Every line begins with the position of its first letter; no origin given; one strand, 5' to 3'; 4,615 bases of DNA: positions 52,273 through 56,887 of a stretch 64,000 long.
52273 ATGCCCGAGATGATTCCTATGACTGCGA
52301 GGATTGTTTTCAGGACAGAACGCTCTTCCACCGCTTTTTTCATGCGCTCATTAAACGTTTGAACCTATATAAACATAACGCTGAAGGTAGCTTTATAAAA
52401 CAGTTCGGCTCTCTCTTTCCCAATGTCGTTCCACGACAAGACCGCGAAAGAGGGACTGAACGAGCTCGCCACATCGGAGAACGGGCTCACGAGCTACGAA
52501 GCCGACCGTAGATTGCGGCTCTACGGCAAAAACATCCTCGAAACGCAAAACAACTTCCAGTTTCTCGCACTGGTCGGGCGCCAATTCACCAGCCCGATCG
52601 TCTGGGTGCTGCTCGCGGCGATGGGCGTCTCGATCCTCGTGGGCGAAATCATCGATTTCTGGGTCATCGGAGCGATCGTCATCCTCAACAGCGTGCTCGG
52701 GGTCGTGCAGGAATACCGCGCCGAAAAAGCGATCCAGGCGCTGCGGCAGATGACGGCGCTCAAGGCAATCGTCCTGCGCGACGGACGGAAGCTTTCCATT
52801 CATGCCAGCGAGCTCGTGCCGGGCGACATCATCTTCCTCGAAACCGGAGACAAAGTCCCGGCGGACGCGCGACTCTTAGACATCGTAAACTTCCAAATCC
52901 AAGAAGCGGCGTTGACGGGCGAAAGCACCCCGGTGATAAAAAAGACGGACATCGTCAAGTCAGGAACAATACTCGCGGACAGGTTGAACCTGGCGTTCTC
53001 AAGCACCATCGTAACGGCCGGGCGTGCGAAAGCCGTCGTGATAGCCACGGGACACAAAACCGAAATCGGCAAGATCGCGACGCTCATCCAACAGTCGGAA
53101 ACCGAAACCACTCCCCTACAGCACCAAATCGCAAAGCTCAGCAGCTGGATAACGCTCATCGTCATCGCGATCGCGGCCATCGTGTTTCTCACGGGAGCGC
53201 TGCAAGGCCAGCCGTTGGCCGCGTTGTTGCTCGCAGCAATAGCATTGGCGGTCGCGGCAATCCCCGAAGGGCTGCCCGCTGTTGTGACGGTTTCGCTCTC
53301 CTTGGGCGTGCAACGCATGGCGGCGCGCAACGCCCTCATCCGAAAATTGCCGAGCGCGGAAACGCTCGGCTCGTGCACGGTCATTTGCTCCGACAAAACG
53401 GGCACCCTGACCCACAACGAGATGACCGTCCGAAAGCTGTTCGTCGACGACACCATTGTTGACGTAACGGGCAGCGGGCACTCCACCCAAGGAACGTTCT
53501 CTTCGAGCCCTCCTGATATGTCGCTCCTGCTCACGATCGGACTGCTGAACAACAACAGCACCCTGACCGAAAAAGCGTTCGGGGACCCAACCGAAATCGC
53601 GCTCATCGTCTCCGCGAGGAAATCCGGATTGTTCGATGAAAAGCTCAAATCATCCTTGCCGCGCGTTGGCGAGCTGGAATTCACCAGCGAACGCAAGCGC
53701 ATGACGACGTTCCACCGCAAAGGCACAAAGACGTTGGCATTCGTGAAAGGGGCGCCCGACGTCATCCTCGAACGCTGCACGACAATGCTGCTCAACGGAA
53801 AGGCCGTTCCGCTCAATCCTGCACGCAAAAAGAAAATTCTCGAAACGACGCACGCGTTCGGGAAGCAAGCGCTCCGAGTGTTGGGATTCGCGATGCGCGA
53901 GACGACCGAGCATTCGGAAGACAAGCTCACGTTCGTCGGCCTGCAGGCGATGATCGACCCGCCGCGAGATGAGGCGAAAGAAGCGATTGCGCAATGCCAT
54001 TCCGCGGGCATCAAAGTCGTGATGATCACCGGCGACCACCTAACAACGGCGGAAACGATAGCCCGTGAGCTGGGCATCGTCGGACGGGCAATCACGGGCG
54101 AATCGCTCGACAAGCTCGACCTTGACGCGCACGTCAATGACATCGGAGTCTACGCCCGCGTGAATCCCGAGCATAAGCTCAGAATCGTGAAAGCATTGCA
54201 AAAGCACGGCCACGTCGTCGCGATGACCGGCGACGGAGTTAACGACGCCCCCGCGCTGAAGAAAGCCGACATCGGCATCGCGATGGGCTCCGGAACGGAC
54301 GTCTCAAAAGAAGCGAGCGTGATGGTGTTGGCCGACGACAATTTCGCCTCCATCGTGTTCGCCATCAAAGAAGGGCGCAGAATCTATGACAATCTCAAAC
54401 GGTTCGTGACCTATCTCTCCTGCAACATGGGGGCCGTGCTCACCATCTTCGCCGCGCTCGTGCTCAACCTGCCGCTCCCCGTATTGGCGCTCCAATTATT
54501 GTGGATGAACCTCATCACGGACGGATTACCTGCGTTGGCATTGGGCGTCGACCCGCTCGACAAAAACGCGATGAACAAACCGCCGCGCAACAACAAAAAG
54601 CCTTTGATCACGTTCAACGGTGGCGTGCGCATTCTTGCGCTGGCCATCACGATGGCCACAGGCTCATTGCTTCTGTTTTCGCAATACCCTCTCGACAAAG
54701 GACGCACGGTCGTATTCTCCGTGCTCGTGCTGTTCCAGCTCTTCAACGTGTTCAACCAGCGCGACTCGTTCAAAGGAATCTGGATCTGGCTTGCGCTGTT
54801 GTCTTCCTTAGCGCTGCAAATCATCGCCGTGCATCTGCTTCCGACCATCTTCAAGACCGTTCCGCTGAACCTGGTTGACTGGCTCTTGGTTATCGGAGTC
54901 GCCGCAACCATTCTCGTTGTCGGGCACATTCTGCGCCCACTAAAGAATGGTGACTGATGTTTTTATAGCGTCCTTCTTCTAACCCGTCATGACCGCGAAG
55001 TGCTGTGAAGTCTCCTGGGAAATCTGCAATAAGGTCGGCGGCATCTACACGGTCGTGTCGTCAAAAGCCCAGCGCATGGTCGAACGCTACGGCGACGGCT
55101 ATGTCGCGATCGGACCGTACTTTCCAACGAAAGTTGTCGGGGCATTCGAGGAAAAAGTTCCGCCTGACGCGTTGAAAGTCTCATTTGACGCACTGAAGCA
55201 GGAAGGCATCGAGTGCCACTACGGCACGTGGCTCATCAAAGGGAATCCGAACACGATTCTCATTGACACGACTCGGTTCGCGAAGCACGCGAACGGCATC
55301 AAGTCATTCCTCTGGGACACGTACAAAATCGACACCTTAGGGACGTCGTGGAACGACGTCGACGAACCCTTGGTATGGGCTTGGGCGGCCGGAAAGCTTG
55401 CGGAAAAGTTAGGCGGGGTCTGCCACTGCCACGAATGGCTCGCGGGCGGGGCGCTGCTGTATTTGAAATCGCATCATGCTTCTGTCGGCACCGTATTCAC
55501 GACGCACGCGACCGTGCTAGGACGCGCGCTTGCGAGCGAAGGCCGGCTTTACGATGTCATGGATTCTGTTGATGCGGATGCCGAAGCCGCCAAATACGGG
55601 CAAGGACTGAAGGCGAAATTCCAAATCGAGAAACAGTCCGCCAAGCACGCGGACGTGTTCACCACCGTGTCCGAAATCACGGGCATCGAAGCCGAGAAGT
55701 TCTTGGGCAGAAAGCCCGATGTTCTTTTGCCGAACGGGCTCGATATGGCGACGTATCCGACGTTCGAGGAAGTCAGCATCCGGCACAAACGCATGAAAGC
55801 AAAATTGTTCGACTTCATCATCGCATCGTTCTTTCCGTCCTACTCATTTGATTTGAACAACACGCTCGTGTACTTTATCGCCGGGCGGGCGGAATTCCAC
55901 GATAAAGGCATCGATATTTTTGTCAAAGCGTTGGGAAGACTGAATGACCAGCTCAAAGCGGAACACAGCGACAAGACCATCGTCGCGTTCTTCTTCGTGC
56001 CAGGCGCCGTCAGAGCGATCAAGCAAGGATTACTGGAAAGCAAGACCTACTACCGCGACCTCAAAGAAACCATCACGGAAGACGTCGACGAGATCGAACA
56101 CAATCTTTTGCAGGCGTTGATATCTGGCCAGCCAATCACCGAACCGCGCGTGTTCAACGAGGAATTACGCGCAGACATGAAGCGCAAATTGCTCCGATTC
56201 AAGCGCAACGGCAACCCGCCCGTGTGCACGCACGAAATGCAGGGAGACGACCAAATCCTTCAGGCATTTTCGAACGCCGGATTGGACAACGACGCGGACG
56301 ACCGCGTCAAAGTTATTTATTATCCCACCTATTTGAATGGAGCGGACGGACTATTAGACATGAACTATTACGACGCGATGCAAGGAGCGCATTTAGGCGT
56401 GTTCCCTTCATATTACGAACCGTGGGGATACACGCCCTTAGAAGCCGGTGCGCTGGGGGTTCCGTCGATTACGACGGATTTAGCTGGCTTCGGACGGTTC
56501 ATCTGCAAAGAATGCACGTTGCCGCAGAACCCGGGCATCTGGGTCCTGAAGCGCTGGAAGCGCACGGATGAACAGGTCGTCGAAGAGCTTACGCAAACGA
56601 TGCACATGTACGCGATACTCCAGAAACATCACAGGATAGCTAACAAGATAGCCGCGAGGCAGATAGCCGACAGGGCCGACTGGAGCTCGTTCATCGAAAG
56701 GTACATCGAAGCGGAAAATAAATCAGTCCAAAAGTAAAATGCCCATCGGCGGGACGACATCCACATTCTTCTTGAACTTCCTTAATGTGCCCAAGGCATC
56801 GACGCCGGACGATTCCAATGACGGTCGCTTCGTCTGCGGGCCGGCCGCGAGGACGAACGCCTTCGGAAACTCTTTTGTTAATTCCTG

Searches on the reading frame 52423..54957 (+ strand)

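Call 14: search_protein_families(library=pfam, proteins=[window:52423-54957:+], max_evalue=0.001)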
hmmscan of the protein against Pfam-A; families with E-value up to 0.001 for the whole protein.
window:52423-54957:+ (844 aa): 7 families
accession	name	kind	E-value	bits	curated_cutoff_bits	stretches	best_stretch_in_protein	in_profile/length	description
PF00122.25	E1-E2_ATPase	-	5.1e-52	176.5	28.1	1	110-301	2-180/181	E1-E2 ATPase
PF00689.26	Cation_ATPase_C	-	2e-39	135.6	27.3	1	684-838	1-173/175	Cation transporting ATPase, C-terminus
PF13246.12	Cation_ATPase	-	2.7e-22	79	21.7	1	376-455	10-91/91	Cation transport ATPase (P-type)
PF00702.32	Hydrolase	-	2.2e-21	77.6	26.4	1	320-616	3-191/191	haloacid dehalogenase-like hydrolase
PF00690.31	Cation_ATPase_N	-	1.3e-14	54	20.4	1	4-70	2-69/69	Cation transporter/ATPase, N-terminus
PF08282.18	Hydrolase_3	-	1.1e-09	38.9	20.9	1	590-647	197-254/255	haloacid dehalogenase-like hydrolase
PF12710.13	HAD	-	1.4e-07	32.6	27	1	496-613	67-189/189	haloacid dehalogenase-like hydrolase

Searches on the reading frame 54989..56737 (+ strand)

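Call 14: search_protein_families(library=pfam, proteins=[window:54989-56737:+], max_evalue=0.001)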
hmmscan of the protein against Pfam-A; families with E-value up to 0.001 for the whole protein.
window:54989-56737:+ (582 aa): 6 families
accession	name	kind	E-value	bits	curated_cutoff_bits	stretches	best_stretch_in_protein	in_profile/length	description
PF05693.19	Glycogen_syn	-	9.1e-146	487.5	27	1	7-581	1-584/639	Glycogen synthase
PF00534.26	Glycos_transf_1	-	7.3e-09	35.8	26.4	1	462-507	88-133/172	Glycosyl transferases group 1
PF08323.17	Glyco_transf_5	-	5e-08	33.4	22.7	1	8-229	5-218/239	Starch synthase catalytic domain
PF13692.12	Glyco_trans_1_4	-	9.8e-08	32.8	27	1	461-505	71-115/142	Glycosyl transferases group 1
PF20706.3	GT4-conflict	-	1.8e-07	31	26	1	462-554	277-368/385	Family 4 Glycosyltransferase in conflict systems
PF13439.12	Glyco_transf_4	-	4.1e-05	24.1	28.5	1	144-253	75-168/170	Glycosyltransferase Family 4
